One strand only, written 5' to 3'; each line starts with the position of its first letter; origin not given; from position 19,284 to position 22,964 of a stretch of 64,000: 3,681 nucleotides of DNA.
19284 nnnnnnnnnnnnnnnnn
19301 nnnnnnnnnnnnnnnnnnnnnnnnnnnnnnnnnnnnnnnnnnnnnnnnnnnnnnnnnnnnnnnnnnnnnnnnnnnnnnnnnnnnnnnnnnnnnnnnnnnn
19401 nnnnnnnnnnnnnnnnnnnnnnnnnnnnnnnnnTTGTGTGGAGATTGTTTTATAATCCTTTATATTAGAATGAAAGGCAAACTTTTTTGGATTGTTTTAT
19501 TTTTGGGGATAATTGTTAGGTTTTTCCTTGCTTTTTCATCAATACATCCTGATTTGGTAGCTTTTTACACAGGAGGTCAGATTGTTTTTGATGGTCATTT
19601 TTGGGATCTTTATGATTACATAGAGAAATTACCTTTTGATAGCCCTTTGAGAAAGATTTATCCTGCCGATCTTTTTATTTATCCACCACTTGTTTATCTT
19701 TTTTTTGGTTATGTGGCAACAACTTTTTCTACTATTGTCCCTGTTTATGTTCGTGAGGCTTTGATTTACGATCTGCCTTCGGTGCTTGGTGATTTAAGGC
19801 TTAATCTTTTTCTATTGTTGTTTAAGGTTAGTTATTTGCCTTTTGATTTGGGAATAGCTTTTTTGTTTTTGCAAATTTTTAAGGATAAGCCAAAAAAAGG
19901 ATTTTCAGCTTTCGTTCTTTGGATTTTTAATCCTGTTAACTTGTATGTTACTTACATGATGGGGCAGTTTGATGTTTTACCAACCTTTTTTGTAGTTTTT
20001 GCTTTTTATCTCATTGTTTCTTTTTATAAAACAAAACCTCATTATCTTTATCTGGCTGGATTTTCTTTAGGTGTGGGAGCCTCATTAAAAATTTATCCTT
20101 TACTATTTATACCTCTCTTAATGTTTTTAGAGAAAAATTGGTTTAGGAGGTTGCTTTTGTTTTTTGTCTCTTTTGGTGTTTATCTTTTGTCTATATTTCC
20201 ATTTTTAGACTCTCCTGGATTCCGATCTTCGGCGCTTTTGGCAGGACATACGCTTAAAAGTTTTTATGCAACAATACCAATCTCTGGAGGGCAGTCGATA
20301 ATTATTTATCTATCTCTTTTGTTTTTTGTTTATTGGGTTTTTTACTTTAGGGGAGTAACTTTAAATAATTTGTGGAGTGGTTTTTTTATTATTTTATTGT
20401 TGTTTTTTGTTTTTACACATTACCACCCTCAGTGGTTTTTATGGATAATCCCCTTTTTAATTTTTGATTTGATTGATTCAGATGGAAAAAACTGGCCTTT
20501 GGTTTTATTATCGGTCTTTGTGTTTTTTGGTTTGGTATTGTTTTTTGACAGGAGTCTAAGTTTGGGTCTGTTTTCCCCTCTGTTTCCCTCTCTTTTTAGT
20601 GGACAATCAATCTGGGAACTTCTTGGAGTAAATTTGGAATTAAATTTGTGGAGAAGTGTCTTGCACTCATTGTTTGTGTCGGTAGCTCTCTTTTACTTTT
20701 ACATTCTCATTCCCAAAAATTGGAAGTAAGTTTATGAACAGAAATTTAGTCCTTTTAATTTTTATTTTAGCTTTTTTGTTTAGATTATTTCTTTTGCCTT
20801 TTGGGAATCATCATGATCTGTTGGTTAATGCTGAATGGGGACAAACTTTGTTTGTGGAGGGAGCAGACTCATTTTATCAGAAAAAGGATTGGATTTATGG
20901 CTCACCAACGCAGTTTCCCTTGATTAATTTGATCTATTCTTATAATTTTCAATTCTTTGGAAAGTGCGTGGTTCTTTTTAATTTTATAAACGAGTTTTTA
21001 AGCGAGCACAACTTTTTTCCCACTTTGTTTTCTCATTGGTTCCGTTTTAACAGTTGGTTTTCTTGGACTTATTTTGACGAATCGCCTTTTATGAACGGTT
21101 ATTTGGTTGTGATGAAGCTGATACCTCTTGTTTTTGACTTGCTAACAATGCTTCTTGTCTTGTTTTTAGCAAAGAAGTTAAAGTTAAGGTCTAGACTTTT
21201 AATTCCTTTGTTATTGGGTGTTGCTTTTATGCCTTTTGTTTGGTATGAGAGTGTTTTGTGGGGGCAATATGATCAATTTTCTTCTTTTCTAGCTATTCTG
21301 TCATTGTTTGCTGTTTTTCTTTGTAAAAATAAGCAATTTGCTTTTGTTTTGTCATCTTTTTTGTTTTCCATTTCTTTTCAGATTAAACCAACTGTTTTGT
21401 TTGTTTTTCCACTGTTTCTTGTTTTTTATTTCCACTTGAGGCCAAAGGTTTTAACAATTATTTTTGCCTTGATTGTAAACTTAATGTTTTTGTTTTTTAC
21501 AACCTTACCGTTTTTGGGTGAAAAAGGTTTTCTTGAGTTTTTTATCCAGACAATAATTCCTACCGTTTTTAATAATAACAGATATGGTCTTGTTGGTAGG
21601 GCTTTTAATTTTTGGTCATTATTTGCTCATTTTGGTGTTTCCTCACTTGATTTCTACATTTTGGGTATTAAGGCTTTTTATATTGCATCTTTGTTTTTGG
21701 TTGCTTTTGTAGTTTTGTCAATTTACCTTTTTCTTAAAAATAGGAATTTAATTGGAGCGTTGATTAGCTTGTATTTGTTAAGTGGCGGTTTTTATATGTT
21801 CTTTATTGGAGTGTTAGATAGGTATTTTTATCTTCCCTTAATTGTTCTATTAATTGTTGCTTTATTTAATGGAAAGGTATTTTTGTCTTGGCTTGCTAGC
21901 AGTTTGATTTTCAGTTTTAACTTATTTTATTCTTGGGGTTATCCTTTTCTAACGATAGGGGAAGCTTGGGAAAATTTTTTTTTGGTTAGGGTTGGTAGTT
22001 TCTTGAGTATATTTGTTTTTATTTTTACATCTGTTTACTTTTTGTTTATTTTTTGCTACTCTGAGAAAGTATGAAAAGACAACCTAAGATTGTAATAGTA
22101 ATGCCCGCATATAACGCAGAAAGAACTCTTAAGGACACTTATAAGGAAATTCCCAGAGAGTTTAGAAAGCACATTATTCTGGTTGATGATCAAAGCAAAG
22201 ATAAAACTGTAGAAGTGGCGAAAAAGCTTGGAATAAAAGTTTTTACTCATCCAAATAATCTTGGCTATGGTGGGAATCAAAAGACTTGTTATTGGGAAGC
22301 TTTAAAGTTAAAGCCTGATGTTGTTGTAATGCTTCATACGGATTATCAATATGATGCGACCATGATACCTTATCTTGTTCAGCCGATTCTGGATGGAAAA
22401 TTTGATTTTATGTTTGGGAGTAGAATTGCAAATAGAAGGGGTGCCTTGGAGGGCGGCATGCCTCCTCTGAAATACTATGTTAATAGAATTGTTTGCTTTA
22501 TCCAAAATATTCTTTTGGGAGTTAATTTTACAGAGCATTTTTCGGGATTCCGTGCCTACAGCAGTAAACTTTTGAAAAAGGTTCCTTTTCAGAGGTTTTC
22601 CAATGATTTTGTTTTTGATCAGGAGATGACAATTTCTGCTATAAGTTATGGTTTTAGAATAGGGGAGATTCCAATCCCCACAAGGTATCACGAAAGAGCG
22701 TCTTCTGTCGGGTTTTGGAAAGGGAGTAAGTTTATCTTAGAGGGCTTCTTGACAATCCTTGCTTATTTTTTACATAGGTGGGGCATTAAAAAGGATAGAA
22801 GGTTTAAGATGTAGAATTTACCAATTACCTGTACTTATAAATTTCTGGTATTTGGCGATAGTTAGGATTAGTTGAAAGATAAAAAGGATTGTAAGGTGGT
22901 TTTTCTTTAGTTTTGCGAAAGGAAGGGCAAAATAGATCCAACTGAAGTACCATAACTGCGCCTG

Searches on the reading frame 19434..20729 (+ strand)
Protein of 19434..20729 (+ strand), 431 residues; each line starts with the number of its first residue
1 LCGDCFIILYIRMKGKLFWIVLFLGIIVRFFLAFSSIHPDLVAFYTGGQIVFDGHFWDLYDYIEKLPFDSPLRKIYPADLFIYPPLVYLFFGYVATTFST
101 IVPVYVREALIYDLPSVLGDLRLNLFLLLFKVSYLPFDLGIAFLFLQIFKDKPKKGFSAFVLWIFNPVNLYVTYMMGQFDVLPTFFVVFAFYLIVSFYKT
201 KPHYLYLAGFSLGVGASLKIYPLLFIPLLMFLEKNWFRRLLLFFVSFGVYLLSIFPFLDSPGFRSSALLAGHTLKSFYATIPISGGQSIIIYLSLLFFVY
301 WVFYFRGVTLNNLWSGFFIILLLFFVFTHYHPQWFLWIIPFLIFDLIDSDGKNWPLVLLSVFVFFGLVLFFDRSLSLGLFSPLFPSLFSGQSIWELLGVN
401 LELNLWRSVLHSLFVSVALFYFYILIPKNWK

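Call 4: search_protein_families(library=pfam, proteins=[window:19434-20729:+], max_evalue=0.1)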
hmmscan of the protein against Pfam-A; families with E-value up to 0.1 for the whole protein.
window:19434-20729:+ (431 aa): 0 families

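Call 61: search_protein_families(library=pfam, proteins=[window:19434-20726:+], max_evalue=10)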
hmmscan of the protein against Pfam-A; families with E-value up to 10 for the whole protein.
window:19434-20726:+ (431 aa): 1 family
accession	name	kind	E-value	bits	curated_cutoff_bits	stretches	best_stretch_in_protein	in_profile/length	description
PF19483.4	DUF6019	-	0.55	10.8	23.6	1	281-302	5-26/63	Family of unknown function (DUF6019)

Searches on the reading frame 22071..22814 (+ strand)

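Call 7: search_protein_families(library=pfam, proteins=[window:22071-22814:+], max_evalue=0.01)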
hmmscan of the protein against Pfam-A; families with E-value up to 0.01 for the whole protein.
window:22071-22814:+ (247 aa): 2 families
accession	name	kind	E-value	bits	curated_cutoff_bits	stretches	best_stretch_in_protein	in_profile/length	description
PF00535.33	Glycos_transf_2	-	8.5e-20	71.8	23.3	1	9-170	2-166/168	Glycosyl transferase family 2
PF13641.12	Glyco_tranf_2_3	-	1.7e-05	25.4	27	1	5-213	1-217/230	Glycosyltransferase like family 2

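Call 38: search_protein_families(library=ncbifam, proteins=[window:22071-22814:+], max_evalue=0.00001)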
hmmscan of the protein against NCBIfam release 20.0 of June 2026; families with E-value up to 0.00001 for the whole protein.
window:22071-22814:+ (247 aa): 6 families
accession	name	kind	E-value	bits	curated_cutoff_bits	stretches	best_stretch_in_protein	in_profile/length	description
TIGR04182.1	glyco_TIGR04182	equivalog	3.6e-22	79.1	325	1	7-211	2-195/293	S-layer glycoprotein N-glycosyltransferase AglJ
NF058614.1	PPMAGASynPpgS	equivalog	2.8e-18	66.2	370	1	8-214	3-206/226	polyprenyl-phospho-N-acetylgalactosaminyl synthase PpgS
NF041391.1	DPhHxTase_Halo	equivalog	2.6e-15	56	375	1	11-211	1-188/213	dolichyl-phosphate hexose transferase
NF010496.0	PRK13915.1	equivalog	1.4e-09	37.5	262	1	2-108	28-144/307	glucosyl-3-phosphoglycerate synthase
TIGR04283.1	glyco_like_mftF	equivalog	7.3e-08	32.3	182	1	8-120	2-112/221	TIGR04283 family arsenosugar biosynthesis glycosyltransferase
NF047588.1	GlcsyltransPgfSStrep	equivalog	5.3e-07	29.1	500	1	6-171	2-167/308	glycosyltransferase PgfS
